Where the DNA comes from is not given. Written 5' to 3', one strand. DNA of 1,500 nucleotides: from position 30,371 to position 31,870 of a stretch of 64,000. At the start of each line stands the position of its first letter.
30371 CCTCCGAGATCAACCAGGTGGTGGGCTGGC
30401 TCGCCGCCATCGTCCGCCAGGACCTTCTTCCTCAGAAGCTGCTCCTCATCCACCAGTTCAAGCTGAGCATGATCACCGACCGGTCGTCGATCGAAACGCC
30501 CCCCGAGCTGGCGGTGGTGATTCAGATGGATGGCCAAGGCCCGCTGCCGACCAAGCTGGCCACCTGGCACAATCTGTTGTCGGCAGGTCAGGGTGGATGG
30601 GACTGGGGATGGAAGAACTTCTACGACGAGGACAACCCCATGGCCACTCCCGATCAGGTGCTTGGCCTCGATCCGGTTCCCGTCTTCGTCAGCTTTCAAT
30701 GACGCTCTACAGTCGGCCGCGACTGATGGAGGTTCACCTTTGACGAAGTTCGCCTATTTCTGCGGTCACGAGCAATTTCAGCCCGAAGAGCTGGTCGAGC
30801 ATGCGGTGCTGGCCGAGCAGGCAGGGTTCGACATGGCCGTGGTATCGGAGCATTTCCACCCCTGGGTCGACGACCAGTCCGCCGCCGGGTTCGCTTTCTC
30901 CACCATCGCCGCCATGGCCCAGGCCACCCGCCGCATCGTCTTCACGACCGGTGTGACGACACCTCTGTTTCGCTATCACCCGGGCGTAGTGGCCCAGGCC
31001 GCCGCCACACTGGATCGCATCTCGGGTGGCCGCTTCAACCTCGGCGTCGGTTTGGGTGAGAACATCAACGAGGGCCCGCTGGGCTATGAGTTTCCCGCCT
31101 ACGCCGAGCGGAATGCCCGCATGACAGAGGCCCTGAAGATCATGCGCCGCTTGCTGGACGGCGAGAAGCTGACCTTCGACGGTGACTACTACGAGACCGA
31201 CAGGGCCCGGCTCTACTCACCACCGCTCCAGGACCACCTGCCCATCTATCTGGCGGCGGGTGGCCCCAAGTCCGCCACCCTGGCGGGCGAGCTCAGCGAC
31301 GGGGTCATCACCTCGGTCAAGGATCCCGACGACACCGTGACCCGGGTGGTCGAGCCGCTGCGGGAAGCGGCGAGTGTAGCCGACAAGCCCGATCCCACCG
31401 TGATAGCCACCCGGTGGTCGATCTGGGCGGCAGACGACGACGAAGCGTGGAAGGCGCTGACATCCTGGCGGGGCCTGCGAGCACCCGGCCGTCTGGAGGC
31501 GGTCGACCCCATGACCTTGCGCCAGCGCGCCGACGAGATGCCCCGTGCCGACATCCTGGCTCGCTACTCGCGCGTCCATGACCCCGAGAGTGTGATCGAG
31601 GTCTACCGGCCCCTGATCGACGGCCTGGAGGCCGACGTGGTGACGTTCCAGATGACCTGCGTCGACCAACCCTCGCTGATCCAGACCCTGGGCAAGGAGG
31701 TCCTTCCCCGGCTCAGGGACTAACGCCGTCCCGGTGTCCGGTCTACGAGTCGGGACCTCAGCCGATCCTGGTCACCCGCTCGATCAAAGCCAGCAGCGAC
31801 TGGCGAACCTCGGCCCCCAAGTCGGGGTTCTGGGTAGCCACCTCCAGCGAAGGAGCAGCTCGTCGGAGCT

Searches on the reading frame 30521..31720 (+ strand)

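Call 24: search_protein_families(library=ncbifam, proteins=[window:30521-31720:+], max_evalue=0.00001)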
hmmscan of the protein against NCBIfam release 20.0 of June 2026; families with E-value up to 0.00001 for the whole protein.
window:30521-31720:+ (400 aa): 30 families (the best 25 are shown)
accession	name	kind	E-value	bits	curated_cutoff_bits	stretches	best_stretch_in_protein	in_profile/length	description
TIGR03557.1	F420_G6P_family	subfamily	2.9e-70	236.9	210.4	1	78-400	2-316/316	TIGR03557 family F420-dependent LLM class oxidoreductase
TIGR04465.1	ArgArg_F420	equivalog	1.2e-60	205.4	470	1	78-399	49-364/364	F420-dependent hydroxymycolic acid dehydrogenase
TIGR03554.1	F420_G6P_DH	equivalog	3.2e-58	197.3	420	1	76-399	3-331/331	glucose-6-phosphate dehydrogenase (coenzyme-F420)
TIGR03885.1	flavin_revert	hypoth_equivalog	4e-57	193.8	398.7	1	78-398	2-315/315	TIGR03885 family FMN-dependent LLM class oxidoreductase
TIGR03560.1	F420_Rv1855c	subfamily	6.5e-37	127.5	231.4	1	77-290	2-218/227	TIGR03560 family F420-dependent LLM class oxidoreductase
TIGR03619.1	F420_Rv2161c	subfamily_domain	2.7e-36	125.4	166.9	1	93-316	2-235/247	TIGR03619 family F420-dependent LLM class oxidoreductase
TIGR03555.1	F420_mer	equivalog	9.7e-32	110.6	348.7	1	88-309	11-219/325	5,10-methylenetetrahydromethanopterin reductase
NF002619.0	PRK02271.1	equivalog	1e-31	110.5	276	1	88-289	13-200/329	5,10-methylenetetrahydromethanopterin reductase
TIGR03564.1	F420_MSMEG_4879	subfamily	3e-27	95.9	234.25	1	92-311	2-209/265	TIGR03564 family F420-dependent LLM class oxidoreductase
TIGR03857.1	F420_MSMEG_2249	hypoth_equivalog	8.2e-26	91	218.4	1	86-296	11-208/329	TIGR03857 family LLM class F420-dependent oxidoreductase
TIGR04024.1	F420_NP1902A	hypoth_equivalog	1.7e-25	89.4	345.4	1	86-313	12-227/330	TIGR04024 family LLM class F420-dependent oxidoreductase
TIGR03621.1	F420_MSMEG_2516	subfamily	3.8e-23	82.1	213.15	1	87-262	12-173/295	TIGR03621 family F420-dependent LLM class oxidoreductase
TIGR03559.1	F420_Rv3520c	subfamily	1.5e-22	80.1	335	1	87-312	11-237/325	LLM class F420-dependent oxidoreductase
TIGR03858.1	LLM_2I7G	subfamily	1.8e-20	73.2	462.25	1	89-397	26-335/337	Atu2307/SP_0267 family LLM class monooxygenase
TIGR04021.1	LLM_DMSO2_sfnG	equivalog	8e-20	71.5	382.95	1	86-303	25-239/350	dimethylsulfone monooxygenase SfnG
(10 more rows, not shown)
